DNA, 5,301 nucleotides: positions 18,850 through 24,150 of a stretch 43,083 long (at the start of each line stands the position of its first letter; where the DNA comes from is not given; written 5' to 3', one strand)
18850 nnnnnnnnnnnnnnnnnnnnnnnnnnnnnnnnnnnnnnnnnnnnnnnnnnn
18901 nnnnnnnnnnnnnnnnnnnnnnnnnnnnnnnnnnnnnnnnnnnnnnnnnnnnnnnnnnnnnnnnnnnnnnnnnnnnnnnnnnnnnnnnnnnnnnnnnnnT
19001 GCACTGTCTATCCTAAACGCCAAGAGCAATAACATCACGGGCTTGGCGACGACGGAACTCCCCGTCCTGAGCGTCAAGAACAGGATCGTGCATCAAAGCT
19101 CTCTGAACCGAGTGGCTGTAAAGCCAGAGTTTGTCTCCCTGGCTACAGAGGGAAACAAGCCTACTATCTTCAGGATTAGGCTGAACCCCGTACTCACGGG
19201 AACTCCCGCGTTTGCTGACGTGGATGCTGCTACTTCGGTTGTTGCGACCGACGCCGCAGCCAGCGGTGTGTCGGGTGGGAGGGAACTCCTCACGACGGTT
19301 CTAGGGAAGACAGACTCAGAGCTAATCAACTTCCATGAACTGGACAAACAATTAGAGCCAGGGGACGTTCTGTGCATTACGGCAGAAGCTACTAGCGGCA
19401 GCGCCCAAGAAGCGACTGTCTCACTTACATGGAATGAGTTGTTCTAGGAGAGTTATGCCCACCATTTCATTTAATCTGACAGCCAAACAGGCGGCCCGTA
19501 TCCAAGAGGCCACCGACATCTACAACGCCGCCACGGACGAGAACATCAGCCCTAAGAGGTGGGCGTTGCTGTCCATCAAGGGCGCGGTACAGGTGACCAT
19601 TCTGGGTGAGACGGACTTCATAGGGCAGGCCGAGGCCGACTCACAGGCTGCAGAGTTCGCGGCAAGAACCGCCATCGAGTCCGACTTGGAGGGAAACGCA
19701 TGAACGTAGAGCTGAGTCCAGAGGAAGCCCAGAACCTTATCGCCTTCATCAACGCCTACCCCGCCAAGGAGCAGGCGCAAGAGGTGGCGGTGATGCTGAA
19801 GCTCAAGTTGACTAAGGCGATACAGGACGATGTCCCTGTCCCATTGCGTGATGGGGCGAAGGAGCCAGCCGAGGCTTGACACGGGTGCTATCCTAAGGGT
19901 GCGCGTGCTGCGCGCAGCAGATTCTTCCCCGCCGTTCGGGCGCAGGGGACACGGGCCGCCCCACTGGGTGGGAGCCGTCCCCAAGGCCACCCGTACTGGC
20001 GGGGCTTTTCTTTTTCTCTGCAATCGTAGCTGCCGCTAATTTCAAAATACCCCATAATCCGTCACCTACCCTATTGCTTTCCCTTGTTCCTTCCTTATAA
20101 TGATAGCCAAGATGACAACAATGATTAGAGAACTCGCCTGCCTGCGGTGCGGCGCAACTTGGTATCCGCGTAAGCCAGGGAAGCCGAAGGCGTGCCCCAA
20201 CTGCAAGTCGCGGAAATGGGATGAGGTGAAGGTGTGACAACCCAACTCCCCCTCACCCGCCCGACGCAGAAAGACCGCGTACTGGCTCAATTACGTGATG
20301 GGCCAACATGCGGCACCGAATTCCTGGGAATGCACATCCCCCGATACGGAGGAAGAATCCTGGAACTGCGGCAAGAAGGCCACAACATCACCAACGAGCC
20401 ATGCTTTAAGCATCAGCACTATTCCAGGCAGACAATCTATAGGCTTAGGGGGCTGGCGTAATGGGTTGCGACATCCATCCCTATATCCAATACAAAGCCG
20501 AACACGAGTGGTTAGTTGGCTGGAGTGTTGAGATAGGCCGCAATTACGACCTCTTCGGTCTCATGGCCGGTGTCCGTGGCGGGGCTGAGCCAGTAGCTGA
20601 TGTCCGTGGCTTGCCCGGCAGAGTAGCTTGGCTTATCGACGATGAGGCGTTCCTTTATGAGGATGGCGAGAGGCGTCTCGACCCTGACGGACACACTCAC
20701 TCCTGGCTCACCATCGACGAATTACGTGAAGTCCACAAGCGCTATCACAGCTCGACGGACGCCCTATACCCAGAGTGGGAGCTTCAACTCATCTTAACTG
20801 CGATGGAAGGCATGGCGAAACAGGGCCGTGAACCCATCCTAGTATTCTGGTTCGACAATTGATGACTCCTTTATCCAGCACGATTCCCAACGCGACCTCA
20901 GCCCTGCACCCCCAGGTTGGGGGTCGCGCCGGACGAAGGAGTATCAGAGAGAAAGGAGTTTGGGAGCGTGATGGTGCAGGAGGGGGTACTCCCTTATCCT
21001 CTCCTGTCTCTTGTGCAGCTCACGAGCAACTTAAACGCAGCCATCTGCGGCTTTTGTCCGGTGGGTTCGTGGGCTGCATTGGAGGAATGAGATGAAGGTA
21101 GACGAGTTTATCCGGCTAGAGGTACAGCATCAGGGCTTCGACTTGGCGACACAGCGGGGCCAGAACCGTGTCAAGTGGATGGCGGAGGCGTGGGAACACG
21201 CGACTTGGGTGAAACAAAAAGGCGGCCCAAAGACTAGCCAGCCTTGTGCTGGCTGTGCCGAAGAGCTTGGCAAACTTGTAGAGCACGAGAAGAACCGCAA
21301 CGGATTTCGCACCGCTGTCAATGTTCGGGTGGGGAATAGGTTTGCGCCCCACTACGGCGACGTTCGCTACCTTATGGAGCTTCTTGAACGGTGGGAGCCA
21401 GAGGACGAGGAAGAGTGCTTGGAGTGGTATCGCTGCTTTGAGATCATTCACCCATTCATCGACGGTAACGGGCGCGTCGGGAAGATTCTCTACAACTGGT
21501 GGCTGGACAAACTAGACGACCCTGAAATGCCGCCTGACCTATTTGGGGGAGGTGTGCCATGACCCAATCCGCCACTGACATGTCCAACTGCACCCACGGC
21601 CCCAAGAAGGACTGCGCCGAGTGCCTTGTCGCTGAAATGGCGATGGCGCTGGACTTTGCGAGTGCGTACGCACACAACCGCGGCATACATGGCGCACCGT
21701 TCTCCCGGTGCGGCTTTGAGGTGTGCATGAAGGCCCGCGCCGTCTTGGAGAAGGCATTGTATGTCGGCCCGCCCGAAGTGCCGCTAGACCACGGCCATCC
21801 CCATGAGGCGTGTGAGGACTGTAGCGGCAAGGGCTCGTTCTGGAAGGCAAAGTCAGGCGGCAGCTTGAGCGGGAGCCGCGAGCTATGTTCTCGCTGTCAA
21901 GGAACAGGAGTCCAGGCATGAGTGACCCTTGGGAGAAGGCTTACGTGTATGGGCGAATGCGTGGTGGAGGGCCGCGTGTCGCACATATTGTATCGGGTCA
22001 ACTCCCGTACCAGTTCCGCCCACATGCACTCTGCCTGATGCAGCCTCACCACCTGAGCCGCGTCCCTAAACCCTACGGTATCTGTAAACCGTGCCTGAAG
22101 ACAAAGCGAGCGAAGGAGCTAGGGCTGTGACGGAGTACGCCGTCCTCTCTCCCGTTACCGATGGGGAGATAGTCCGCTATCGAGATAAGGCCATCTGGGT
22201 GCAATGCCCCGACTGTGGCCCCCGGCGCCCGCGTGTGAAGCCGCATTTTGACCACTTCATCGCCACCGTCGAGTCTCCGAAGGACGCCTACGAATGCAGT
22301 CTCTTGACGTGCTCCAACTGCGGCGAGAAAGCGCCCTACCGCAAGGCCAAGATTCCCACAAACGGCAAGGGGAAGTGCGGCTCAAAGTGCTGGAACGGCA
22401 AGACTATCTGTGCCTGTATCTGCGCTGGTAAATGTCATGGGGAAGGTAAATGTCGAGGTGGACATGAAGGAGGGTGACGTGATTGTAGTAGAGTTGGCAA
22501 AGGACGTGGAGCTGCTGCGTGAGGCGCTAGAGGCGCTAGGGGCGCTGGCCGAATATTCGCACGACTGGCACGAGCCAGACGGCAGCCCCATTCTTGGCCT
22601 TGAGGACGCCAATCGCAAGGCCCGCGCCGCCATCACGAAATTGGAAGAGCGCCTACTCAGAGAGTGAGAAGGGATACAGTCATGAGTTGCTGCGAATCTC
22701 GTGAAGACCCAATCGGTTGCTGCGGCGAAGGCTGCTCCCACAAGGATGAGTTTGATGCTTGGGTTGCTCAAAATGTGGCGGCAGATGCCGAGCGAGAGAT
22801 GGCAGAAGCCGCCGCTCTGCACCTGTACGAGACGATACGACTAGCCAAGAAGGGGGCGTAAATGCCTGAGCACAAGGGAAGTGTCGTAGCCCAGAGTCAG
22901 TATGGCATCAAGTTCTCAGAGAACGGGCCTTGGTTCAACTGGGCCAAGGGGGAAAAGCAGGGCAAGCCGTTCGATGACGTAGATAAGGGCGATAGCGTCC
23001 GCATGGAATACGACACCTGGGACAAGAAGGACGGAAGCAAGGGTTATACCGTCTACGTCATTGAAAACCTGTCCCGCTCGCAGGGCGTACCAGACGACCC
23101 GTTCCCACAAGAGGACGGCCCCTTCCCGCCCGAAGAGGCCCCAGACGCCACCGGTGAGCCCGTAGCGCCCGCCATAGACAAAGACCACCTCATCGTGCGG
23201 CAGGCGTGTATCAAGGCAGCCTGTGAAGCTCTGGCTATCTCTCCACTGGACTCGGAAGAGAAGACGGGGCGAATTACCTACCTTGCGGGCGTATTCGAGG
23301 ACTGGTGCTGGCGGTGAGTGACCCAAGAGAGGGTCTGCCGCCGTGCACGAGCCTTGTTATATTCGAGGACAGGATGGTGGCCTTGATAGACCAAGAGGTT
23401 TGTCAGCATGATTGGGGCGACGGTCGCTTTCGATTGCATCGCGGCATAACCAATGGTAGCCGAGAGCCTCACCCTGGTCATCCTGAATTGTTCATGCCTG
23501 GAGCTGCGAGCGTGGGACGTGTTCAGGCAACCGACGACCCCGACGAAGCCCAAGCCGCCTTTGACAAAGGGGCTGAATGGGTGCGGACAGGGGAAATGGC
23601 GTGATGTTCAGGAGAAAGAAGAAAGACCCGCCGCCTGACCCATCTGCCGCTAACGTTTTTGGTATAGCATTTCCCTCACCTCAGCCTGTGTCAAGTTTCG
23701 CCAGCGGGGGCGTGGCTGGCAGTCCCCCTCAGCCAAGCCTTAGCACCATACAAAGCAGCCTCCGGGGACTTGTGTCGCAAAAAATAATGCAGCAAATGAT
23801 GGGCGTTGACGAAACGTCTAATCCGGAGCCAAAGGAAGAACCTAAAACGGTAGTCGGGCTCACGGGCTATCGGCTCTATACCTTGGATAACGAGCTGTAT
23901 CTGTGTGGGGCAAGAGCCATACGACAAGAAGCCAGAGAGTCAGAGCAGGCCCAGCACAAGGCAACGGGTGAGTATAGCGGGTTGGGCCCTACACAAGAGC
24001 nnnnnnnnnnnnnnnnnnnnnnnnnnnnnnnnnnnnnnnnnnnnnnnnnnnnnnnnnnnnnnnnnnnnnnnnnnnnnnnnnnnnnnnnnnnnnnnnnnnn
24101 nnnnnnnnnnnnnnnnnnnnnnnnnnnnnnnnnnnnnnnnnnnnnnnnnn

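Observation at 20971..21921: Minimal phage Fic enzyme without a recognisable inhibitory helix, coupled to a DnaJ-type zinc-finger protein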

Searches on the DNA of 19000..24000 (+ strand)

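Call 8: search_dna_similar(query=window:19000-24000:+, collection=phages, mode=distant, max_rows=20)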
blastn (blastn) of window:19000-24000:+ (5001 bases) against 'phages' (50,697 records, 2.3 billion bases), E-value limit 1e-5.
No match.
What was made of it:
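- Tried and rejected: The window DNA has no match (call 8).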

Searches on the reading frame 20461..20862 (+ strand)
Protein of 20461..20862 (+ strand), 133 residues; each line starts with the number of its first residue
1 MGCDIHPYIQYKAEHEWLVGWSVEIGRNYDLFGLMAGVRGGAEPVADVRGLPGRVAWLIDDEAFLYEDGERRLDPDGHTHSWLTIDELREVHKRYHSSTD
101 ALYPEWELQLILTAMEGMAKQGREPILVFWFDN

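Call 3: search_protein_families(library=pfam, proteins=[window:20461-20862:+], max_evalue=1)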
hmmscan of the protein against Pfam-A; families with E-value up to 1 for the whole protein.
window:20461-20862:+ (133 aa): 0 families

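Call 4: search_protein_families(library=phrogs, proteins=[window:20461-20862:+], max_evalue=1)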
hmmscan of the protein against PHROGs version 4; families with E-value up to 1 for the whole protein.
window:20461-20862:+ (133 aa): 2 families
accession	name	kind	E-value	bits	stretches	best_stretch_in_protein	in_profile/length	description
phrog_10141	-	unknown function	5.7e-16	60.3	1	23-97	44-114/212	-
phrog_17909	-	unknown function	3.8e-06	27.8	1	1-88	1-100/252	-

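Call 56: search_protein_families(library=padloc, proteins=[window:20461-20862:+], max_evalue=0.01)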
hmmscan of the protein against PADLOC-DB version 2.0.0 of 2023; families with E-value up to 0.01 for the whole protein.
window:20461-20862:+ (133 aa): 0 families

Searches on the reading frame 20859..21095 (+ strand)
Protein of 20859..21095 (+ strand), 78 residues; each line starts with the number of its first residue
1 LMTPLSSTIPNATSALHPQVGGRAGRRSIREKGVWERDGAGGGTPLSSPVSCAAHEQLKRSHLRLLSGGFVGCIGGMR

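Call 3: search_protein_families(library=pfam, proteins=[window:20859-21095:+], max_evalue=1)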
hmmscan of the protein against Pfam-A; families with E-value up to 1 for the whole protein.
window:20859-21095:+ (78 aa): 0 families

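Call 4: search_protein_families(library=phrogs, proteins=[window:20859-21095:+], max_evalue=1)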
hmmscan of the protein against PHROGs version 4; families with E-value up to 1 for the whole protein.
window:20859-21095:+ (78 aa): 0 families

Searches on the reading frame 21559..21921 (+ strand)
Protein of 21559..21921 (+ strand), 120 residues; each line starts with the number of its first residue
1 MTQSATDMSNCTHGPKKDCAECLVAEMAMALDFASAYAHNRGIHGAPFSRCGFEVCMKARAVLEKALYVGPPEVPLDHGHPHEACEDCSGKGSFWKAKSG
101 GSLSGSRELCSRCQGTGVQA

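Call 3: search_protein_families(library=pfam, proteins=[window:21559-21921:+], max_evalue=1)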
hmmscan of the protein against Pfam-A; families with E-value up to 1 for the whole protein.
window:21559-21921:+ (120 aa): 1 family
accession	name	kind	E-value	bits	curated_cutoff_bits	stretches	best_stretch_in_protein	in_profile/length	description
PF00684.25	DnaJ_CXXCXGXG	-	0.00048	20.8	32.7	1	81-118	14-52/65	DnaJ central domain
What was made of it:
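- On DnaJ cysteine-rich domain (neighbouring gene 21559-21921): The score is 20.8 bits against 32.7 (call 3).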

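Call 4: search_protein_families(library=phrogs, proteins=[window:21559-21921:+], max_evalue=1)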
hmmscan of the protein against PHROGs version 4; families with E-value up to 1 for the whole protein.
window:21559-21921:+ (120 aa): 7 families
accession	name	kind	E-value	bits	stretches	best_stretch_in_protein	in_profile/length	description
phrog_6060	-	transcription regulation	0.0001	23.1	1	83-119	14-49/61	anti-termination protein Q-like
phrog_31357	-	unknown function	0.018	15.9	1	84-117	28-55/62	-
phrog_127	-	transcription regulation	0.026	15.2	1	79-119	158-198/253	anti-termination protein Q-like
phrog_37414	-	unknown function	0.067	13.9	1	5-118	44-146/204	-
phrog_14336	-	unknown function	0.07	13.4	1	80-118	158-193/363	-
phrog_8897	-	unknown function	0.076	14.4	1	81-118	82-114/119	-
phrog_14965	-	unknown function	0.25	11.9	1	77-118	97-127/200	-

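Call 50: find_homologous_proteins(query=window:21559-21921:+, max_evalue=0.001)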
Query window:21559-21921:+ (120 aa): 8 proteins with E <= 0.001 among 8 candidates.
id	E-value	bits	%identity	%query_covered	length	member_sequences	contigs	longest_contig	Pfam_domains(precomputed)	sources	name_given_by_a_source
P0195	2.2e-77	275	100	100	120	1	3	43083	-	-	-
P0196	1.8e-15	75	55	68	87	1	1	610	-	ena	-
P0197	1.4e-12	66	51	64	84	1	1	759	-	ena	-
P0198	3.3e-12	65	49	69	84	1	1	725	-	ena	-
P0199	2.1e-10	59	55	55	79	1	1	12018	-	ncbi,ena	-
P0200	1.0e-8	53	43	67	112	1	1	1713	-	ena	-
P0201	2.0e-7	49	44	68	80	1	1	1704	-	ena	-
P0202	9.5e-5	41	49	55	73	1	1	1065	-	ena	-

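Call 52: find_encoding_contigs(protein=P0199, flank=4000, max_places=2)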
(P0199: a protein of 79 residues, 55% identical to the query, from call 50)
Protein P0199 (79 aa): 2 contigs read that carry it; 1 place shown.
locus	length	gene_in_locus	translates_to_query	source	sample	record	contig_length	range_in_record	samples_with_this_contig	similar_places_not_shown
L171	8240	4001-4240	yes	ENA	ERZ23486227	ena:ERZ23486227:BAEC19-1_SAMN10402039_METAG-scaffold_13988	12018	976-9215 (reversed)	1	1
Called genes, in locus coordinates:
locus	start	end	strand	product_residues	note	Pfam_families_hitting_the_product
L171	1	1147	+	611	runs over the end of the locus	-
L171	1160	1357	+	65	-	-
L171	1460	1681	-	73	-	-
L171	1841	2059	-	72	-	PF01381:HTH_3 (weak)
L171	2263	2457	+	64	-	PF13560:HTH_31, PF01381:HTH_3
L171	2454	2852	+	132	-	-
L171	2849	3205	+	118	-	-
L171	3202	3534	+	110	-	-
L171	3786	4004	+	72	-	-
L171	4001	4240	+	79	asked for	-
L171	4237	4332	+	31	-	-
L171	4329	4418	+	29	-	-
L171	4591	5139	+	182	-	PF13392:HNH_3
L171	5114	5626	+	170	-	-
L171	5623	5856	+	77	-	-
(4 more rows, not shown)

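Call 55: search_protein_families(library=ncbifam, proteins=[window:21559-21921:+], max_evalue=0.01)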
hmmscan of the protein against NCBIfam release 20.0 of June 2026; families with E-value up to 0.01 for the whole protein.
window:21559-21921:+ (120 aa): 1 family
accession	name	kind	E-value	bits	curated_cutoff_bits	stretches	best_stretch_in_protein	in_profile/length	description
TIGR02349.1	DnaJ_bact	equivalog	0.0053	16.2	377.2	1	81-118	159-197/354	molecular chaperone DnaJ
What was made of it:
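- On DnaJ cysteine-rich domain (neighbouring gene 21559-21921): TIGR02349 DnaJ scores 16 bits against 377 (call 55).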

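Call 56: search_protein_families(library=padloc, proteins=[window:21559-21921:+], max_evalue=0.01)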
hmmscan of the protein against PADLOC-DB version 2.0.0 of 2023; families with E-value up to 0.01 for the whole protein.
window:21559-21921:+ (120 aa): 0 families

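Call 75: predict_structure(alignment_id=A3)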
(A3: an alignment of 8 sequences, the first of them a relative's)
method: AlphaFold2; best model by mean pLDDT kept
length: 120 residues; sequences in the alignment: 8
mean_pLDDT: 58.2   pTM: 0.35
mean pLDDT of the five models: 58.2, 57.8, 56.7, 52.5, 52.1
residues with pLDDT >= 90: 0; 70-90: 35; 50-70: 38; < 50: 47
segments of 3 or more residues with pLDDT < 50: 1-4, 75-81, 83-85, 89-106, 108-110, 113-120
pLDDT, mean of each block of 10 residues (from residue 1): 46 60 75 76 64 74 69 48 50 45 46 46
secondary structure, 60 per line:
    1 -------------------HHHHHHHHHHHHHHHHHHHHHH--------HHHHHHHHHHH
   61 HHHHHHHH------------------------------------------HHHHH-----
elements in order: H20-41 H50-68 H111-115
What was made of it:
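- Tried and rejected: The AF2 model has pLDDT 58 and is not usable, so no fold search was run on it (call 75).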

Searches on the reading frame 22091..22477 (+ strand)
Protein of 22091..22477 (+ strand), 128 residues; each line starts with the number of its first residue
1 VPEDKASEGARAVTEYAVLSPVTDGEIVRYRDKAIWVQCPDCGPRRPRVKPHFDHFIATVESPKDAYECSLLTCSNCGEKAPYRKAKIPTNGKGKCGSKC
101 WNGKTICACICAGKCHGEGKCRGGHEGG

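Call 3: search_protein_families(library=pfam, proteins=[window:22091-22477:+], max_evalue=1)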
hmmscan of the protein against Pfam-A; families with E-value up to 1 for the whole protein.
window:22091-22477:+ (128 aa): 3 families
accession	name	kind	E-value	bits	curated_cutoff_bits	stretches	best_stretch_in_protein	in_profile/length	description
PF21344.3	Zn_ribbon_LysW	-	0.046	13.8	27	0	37-43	22-28/46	Alpha-aminoadipate carrier protein LysW-like, globular domain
PF17283.8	Zn_ribbon_SprT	-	0.049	14.1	28.1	1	38-53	6-24/38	SprT-like zinc ribbon domain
PF16760.10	CBM53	-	0.069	13.9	27.6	1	36-69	22-55/57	Starch/carbohydrate-binding module (family 53)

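Call 4: search_protein_families(library=phrogs, proteins=[window:22091-22477:+], max_evalue=1)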
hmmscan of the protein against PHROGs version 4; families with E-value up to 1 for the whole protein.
window:22091-22477:+ (128 aa): 0 families

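Call 56: search_protein_families(library=padloc, proteins=[window:22091-22477:+], max_evalue=0.01)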
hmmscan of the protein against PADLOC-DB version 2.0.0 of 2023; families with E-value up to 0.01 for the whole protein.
window:22091-22477:+ (128 aa): 0 families
